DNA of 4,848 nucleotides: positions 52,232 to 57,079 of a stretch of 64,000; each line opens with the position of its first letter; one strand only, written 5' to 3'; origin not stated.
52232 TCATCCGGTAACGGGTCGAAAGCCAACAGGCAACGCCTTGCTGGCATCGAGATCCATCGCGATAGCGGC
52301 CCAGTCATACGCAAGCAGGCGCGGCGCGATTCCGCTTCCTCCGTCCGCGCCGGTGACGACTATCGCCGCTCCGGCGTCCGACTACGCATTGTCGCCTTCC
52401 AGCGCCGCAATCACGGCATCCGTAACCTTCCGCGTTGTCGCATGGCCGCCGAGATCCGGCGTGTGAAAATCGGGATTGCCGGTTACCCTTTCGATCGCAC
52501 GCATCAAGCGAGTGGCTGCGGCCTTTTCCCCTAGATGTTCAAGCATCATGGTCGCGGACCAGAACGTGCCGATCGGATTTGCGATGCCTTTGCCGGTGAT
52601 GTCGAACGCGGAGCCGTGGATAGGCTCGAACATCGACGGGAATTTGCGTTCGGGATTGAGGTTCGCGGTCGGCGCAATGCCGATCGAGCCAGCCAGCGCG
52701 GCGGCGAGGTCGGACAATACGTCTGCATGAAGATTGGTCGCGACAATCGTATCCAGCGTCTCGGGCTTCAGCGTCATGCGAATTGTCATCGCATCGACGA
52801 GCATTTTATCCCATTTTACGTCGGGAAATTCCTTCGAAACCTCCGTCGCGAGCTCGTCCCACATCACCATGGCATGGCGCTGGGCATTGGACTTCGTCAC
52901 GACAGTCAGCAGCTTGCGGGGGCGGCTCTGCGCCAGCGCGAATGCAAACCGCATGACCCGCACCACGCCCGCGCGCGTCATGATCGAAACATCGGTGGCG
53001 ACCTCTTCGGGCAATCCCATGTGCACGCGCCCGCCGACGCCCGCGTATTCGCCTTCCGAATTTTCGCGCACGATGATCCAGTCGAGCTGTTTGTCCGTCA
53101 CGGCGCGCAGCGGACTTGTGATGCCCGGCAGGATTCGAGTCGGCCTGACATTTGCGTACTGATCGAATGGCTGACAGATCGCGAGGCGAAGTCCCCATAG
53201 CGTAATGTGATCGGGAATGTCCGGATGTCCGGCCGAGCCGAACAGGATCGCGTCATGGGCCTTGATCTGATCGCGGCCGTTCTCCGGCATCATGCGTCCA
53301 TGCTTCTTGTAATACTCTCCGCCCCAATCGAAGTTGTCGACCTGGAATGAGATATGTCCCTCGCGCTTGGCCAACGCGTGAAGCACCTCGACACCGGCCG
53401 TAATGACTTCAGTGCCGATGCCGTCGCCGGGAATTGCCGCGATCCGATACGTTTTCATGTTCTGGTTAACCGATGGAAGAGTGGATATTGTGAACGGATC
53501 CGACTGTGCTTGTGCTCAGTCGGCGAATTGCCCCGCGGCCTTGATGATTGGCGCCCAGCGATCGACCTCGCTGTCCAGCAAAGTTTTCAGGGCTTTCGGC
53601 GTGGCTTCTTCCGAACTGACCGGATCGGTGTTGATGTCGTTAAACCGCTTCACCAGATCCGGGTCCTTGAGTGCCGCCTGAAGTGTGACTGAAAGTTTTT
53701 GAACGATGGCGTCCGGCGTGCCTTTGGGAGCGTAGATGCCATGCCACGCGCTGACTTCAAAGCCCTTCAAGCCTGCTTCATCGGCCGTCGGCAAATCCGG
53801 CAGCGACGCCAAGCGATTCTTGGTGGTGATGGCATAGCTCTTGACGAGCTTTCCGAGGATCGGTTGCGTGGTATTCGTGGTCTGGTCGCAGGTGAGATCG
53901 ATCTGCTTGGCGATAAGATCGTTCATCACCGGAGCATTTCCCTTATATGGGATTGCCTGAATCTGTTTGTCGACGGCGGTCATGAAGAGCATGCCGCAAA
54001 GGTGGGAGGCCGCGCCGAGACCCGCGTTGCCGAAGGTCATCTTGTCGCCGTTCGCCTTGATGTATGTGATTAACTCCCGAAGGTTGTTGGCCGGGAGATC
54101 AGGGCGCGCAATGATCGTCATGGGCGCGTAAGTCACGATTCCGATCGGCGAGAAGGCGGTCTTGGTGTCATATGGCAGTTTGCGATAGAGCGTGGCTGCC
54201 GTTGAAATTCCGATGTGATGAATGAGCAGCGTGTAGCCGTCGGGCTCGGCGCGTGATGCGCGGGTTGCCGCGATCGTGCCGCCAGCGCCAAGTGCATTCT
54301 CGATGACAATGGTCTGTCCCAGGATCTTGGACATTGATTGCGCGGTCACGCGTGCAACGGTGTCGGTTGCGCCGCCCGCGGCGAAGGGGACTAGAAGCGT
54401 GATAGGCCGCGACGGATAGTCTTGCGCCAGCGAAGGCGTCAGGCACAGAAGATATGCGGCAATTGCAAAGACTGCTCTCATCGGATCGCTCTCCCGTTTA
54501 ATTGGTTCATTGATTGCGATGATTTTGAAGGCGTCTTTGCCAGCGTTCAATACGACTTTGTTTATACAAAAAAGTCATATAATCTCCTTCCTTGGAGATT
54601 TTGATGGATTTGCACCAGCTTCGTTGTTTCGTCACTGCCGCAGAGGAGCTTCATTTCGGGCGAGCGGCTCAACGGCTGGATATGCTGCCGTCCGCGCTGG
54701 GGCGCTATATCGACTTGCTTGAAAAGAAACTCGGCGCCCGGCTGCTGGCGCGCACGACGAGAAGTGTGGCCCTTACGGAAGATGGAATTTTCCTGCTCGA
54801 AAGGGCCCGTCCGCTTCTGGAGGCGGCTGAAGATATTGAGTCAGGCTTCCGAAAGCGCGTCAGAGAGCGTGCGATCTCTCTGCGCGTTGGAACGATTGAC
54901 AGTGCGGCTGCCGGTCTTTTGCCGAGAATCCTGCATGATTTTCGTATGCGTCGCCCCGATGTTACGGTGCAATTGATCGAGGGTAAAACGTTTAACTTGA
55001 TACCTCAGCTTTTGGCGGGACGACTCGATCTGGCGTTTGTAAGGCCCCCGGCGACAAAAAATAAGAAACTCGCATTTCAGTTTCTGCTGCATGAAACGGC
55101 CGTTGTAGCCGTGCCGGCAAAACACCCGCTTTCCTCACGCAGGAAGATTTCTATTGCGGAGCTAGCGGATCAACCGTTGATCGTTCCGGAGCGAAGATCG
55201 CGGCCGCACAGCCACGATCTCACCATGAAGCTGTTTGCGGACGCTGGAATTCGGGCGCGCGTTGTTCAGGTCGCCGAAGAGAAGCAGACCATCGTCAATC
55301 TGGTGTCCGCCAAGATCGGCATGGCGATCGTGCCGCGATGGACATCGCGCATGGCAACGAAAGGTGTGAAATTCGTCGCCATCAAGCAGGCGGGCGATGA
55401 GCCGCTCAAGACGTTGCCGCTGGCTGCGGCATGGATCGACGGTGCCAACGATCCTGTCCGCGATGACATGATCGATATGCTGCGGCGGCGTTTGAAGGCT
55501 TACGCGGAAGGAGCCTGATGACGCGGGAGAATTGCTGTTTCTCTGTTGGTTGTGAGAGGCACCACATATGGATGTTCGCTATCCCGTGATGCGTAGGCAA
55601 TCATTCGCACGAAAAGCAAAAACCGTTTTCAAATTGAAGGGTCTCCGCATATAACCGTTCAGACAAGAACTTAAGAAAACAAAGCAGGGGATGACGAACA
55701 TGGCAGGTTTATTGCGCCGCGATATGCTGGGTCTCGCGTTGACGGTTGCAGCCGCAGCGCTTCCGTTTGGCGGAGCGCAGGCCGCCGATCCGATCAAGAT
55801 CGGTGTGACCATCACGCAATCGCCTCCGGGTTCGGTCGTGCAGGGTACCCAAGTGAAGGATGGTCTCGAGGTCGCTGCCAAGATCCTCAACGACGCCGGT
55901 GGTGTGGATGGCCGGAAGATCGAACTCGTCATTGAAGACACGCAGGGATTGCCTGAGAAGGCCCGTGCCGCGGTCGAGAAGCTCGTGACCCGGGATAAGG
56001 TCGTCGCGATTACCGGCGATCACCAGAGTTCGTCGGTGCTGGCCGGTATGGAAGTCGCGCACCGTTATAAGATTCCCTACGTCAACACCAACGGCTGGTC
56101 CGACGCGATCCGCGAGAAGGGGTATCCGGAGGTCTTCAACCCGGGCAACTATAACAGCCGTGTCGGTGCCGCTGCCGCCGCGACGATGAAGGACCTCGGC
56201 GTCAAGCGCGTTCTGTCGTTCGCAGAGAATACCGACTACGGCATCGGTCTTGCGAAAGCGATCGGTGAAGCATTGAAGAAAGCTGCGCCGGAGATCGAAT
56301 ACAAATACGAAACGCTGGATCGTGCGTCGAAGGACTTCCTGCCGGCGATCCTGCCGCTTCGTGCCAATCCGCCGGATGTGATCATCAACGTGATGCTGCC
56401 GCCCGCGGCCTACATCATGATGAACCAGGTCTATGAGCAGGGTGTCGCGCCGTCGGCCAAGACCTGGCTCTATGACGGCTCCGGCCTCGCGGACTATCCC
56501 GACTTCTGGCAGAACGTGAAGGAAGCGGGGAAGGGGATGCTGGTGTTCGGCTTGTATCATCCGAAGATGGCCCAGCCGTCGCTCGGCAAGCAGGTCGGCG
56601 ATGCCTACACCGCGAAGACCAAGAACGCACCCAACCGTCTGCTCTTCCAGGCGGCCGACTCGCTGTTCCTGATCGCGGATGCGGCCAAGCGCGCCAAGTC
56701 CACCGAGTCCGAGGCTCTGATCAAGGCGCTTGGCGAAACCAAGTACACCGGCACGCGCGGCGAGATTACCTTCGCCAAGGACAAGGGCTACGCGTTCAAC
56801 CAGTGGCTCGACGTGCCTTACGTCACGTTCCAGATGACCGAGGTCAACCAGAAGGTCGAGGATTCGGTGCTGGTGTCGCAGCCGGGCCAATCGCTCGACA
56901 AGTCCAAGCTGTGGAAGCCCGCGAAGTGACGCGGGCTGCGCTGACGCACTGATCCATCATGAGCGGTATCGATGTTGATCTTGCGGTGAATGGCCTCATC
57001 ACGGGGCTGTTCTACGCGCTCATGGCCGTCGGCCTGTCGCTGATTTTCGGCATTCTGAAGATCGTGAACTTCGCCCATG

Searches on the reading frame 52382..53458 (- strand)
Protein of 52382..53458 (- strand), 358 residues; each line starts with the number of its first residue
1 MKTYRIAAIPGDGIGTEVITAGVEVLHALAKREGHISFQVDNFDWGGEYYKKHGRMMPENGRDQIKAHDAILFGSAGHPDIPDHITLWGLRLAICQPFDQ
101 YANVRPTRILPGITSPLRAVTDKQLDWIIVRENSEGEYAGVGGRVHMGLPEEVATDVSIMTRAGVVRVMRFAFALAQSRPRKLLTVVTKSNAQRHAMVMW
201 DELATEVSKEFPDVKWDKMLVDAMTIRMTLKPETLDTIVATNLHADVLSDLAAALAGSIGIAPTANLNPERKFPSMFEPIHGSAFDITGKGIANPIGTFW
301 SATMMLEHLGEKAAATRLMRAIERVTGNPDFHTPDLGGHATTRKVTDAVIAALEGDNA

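Call 11: search_protein_families(library=pfam, proteins=[window:52382-53458:-], max_evalue=0.001)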
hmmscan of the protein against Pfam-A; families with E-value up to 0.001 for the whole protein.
window:52382-53458:- (358 aa): 1 family
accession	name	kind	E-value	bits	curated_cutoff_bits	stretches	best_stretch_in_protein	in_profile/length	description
PF00180.25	Iso_dh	-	3.3e-87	293.4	27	1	6-349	2-348/348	Isocitrate/isopropylmalate dehydrogenase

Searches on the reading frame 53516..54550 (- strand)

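Call 11: search_protein_families(library=pfam, proteins=[window:53516-54550:-], max_evalue=0.001)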
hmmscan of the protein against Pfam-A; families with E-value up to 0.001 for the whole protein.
window:53516-54550:- (344 aa): 1 family
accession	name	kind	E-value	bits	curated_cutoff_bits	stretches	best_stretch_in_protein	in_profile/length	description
PF03401.19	TctC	-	6.9e-66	223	27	1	65-340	1-273/274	Tripartite tricarboxylate transporter family receptor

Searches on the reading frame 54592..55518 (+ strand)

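Call 11: search_protein_families(library=pfam, proteins=[window:54592-55518:+], max_evalue=0.001)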
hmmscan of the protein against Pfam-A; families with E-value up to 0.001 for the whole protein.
window:54592-55518:+ (308 aa): 2 families
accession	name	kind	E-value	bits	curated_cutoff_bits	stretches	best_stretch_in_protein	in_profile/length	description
PF03466.25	LysR_substrate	-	1.5e-40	139.3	28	1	96-301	7-208/209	LysR substrate binding domain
PF00126.33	HTH_1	-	4.2e-18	65.5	26.6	1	7-65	1-59/60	Bacterial regulatory helix-turn-helix protein, lysR family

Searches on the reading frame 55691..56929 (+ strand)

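Call 11: search_protein_families(library=pfam, proteins=[window:55691-56929:+], max_evalue=0.001)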
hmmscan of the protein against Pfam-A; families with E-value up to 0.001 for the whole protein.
window:55691-56929:+ (412 aa): 3 families
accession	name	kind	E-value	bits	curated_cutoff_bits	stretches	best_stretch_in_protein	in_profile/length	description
PF13458.12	Peripla_BP_6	-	6e-50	171.3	31.7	1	34-366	1-327/343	Periplasmic binding protein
PF01094.35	ANF_receptor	-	2.4e-24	86.5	25.4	1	58-365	5-337/353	Receptor family ligand binding region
PF13433.12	Peripla_BP_5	-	1e-12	48.3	27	1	35-364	1-323/363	Periplasmic binding protein domain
